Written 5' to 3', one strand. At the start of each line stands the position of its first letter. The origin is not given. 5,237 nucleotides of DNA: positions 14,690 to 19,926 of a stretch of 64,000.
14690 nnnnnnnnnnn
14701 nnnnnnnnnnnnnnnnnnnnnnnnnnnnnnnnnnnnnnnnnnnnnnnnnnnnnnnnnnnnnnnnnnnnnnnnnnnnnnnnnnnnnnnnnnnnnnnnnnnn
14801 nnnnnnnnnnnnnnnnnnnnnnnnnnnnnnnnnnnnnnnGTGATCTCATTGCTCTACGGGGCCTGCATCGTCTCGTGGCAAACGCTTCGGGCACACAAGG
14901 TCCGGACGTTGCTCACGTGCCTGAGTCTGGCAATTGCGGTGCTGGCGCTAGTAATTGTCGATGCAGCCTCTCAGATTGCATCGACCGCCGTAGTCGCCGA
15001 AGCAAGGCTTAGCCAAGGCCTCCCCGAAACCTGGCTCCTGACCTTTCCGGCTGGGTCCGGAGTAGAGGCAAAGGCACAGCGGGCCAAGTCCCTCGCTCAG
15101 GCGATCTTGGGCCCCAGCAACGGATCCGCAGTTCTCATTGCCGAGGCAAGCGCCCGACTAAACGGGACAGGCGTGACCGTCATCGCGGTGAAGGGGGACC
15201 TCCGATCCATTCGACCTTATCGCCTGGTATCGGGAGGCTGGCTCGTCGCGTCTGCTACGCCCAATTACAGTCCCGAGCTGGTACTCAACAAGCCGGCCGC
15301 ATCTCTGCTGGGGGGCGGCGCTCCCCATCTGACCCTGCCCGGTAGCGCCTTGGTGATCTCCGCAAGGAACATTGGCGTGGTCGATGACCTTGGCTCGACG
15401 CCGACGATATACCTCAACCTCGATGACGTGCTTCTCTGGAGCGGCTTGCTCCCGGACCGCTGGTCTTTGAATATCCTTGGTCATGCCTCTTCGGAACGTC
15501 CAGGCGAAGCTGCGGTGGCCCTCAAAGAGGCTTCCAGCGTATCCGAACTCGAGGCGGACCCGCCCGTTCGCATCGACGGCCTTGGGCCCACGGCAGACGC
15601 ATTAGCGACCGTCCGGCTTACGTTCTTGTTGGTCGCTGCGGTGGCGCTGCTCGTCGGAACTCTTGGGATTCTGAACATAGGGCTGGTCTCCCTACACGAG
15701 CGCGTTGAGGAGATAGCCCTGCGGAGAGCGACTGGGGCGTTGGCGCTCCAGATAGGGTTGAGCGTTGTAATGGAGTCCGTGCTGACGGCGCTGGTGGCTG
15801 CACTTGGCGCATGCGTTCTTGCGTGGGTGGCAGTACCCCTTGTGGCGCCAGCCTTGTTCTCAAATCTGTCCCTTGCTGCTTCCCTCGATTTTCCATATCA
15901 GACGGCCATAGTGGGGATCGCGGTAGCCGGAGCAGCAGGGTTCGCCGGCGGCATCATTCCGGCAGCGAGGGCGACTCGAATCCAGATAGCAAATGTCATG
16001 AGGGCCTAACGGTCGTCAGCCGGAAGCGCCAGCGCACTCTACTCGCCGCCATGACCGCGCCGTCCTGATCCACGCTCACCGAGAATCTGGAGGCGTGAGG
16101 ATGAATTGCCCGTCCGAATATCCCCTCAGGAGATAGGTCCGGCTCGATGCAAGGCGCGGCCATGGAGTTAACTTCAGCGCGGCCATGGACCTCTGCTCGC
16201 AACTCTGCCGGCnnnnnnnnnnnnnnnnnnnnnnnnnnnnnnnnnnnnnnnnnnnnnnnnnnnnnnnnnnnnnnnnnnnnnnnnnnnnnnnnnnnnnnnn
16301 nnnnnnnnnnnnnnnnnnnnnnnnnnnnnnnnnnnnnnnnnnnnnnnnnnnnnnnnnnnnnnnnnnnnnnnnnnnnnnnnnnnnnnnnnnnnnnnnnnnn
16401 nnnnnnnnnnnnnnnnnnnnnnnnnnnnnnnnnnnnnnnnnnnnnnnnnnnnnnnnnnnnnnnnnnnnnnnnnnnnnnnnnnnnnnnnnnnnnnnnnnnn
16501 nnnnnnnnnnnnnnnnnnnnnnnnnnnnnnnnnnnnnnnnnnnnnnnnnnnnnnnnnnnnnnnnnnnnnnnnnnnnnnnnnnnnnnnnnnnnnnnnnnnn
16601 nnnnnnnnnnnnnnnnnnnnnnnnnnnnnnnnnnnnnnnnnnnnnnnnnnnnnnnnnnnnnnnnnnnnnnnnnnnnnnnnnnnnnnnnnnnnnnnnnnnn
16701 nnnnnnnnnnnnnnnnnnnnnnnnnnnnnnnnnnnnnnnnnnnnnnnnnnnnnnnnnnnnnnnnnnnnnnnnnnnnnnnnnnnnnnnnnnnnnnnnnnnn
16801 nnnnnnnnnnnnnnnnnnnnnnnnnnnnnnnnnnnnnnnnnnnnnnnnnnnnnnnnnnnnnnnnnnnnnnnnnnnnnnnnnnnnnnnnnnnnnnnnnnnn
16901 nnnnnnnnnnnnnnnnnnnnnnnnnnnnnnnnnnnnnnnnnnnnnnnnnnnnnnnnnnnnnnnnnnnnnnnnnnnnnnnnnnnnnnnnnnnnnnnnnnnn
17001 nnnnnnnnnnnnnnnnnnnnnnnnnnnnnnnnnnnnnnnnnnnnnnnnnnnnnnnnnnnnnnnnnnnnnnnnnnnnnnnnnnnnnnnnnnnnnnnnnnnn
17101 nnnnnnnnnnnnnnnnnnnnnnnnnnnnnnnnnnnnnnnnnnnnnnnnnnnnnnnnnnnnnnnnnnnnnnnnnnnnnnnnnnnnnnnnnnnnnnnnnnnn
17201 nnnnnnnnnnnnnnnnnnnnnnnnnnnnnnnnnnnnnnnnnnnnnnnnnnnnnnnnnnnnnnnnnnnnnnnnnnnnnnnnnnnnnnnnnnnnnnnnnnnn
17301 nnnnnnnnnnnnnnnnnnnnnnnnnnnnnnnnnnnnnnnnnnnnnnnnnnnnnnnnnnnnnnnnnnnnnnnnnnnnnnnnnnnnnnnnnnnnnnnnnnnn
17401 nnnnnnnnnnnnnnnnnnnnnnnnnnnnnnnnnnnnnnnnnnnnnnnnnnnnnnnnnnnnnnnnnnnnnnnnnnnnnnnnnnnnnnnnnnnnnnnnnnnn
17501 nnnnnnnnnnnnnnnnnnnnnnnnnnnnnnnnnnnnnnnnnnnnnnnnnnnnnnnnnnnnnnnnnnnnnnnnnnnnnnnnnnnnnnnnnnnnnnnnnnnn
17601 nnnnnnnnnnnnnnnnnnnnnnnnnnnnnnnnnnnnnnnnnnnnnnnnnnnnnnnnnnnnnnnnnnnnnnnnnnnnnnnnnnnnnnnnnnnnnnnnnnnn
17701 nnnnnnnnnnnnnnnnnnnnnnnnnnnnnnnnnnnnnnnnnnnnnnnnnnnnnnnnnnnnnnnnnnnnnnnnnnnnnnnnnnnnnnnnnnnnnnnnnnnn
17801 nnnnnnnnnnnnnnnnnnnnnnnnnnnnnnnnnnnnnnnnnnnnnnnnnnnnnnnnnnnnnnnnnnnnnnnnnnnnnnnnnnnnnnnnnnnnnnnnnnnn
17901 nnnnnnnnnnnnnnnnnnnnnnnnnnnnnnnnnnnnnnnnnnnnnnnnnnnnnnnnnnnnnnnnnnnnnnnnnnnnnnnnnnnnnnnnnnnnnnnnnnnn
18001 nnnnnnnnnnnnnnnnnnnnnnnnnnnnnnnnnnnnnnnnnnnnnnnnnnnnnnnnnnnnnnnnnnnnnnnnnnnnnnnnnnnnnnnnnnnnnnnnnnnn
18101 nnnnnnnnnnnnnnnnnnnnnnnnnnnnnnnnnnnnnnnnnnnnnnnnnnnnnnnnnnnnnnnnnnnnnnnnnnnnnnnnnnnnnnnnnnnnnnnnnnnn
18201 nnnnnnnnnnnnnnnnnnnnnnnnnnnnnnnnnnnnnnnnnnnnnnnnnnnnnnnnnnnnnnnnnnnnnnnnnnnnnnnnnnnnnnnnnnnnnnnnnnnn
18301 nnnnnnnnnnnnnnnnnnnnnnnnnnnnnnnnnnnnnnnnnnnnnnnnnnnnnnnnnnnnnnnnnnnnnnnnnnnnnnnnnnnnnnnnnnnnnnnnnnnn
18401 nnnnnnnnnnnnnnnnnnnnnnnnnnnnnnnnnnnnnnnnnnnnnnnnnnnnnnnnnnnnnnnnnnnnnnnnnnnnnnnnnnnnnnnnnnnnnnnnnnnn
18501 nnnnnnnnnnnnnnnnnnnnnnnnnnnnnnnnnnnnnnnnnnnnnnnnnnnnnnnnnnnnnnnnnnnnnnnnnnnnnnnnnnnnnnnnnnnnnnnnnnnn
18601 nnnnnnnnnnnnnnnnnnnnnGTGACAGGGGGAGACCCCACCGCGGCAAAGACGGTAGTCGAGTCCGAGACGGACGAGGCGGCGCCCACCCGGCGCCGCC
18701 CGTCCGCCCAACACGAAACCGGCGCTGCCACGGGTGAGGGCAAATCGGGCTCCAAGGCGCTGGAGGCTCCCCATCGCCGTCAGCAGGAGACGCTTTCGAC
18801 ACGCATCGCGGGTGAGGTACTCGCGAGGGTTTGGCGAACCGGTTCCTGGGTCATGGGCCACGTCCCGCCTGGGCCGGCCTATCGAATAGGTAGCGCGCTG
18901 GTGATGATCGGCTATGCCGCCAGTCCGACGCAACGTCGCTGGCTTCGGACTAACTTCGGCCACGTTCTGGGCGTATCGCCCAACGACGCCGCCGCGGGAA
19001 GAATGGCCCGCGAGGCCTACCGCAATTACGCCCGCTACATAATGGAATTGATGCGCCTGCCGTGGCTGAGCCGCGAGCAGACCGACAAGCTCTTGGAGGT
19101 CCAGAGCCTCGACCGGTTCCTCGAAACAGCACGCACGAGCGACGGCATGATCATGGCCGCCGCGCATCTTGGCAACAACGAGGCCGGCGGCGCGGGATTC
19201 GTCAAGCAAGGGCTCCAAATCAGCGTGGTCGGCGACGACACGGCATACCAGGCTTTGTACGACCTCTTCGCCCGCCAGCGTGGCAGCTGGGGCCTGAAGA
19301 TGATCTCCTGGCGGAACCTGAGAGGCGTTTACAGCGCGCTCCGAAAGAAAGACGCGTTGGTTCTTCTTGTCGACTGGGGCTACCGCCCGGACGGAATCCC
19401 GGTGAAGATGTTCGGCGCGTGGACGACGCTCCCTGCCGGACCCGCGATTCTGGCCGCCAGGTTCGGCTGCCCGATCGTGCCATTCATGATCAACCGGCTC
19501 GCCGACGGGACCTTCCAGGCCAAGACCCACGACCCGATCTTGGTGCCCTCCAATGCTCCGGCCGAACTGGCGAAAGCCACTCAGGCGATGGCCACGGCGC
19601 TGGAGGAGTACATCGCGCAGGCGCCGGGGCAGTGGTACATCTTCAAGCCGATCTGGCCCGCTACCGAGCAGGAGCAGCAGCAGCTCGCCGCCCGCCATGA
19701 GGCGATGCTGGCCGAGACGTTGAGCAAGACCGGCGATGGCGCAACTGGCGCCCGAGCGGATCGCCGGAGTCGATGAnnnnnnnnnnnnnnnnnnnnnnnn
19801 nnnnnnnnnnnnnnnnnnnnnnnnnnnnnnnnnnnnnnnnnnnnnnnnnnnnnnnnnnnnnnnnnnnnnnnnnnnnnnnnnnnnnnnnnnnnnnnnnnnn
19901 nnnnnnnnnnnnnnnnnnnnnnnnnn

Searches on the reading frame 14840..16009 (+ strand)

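Call 12: search_protein_families(library=pfam, proteins=[window:14840-16009:+], max_evalue=0.1)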
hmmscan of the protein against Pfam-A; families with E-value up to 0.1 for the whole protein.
window:14840-16009:+ (389 aa): 2 families
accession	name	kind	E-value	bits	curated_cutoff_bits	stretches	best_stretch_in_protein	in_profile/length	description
PF02687.27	FtsX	-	4.2e-13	49.8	25.5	1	264-383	2-120/120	FtsX-like permease C-terminal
PF12704.14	MacB_PCD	-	1.8e-06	28.8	27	1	23-239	1-202/207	MacB-like periplasmic core domain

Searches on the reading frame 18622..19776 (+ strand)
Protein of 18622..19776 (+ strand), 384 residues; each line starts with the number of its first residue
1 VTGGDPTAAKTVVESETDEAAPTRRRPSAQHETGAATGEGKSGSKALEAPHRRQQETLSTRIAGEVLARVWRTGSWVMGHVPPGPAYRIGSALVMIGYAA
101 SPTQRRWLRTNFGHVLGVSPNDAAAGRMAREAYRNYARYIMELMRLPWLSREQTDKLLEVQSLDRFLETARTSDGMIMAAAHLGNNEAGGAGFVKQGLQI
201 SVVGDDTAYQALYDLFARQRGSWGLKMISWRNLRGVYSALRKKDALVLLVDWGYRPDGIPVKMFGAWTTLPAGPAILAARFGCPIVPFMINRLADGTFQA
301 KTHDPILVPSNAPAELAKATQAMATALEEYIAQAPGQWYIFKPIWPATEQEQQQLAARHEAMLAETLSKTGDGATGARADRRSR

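Call 11: search_protein_families(library=pfam, proteins=[window:18622-19776:+], max_evalue=0.001)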
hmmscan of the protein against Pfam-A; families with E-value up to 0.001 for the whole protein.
window:18622-19776:+ (384 aa): 1 family
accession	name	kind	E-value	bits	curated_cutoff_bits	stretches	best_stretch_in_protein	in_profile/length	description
PF03279.18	Lip_A_acyltrans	-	7.8e-38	130.8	22.3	1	74-345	22-293/295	Bacterial lipid A biosynthesis acyltransferase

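Call 23: search_protein_families(library=ncbifam, proteins=[window:18622-19776:+], max_evalue=0.001)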
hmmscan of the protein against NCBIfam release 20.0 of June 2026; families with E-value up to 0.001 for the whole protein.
window:18622-19776:+ (384 aa): 12 families
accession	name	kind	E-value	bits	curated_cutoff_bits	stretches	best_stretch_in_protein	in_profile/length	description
NF005919.0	PRK07920.1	equivalog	1.5e-40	139.2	209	1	71-358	15-306/311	phosphatidylinositol mannoside acyltransferase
NF006270.0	PRK08419.1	equivalog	2e-27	96.3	248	1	80-348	19-291/298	lipid A biosynthesis lauroyl acyltransferase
NF006487.0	PRK08905.1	equivalog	1.4e-14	53.8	281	1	76-338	8-266/290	lysophospholipid acyltransferase family protein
NF005120.0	PRK06553.1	equivalog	8.8e-14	51.5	273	1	127-345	81-306/308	lipid A biosynthesis lauroyl acyltransferase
TIGR02207.1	lipid_A_htrB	subfamily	7.5e-13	48.5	297.8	1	121-339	67-285/303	LpxL/LpxP family Kdo(2)-lipid IV(A) lauroyl/palmitoleoyl acyltransferase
NF005399.0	PRK06946.1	subfamily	3.4e-11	42.9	343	1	76-340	15-278/294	lipid A biosynthesis lauroyl acyltransferase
NF004191.0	PRK05646.1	equivalog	6.5e-10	38.7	491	1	76-340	26-290/310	lipid A biosynthesis lauroyl acyltransferase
NF005340.0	PRK06860.1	subfamily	7.9e-09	35.1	398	1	127-341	79-293/309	lipid A biosynthesis lauroyl acyltransferase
NF005150.0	PRK06628.1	equivalog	3.6e-07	29.9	350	1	126-345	68-288/290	lipid A biosynthesis lauroyl acyltransferase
NF006437.0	PRK08733.1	equivalog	4.2e-06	26.1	540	1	79-339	32-288/306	LpxL/LpxP family Kdo(2)-lipid IV(A) lauroyl/palmitoleoyl acyltransferase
NF005952.0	PRK08025.1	equivalog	2.8e-05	23.4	517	1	132-339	82-288/306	kdo(2)-lipid IV(A) palmitoleoyltransferase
NF006432.0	PRK08706.1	equivalog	0.00021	20.7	384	1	87-340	20-273/289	lipid A biosynthesis lauroyl acyltransferase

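Call 71: search_solved_structures(query=window:18622-19773:+, max_evalue=0.001)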
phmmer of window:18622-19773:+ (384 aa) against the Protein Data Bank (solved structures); distinct sequences matched with E-value up to 0.001: 3.
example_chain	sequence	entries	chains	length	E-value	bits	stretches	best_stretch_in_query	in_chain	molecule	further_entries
7ojt_A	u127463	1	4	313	9.1e-19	71.1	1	80-353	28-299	Phosphatidylinositol mannoside acyltransferase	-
5f2t_A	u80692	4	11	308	9.9e-19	70.9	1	97-353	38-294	Phosphatidylinositol mannoside acyltransferase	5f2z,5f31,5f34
5oce_A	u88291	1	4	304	2.2e-18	69.8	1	82-352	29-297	Phosphatidylinositol mannoside acyltransferase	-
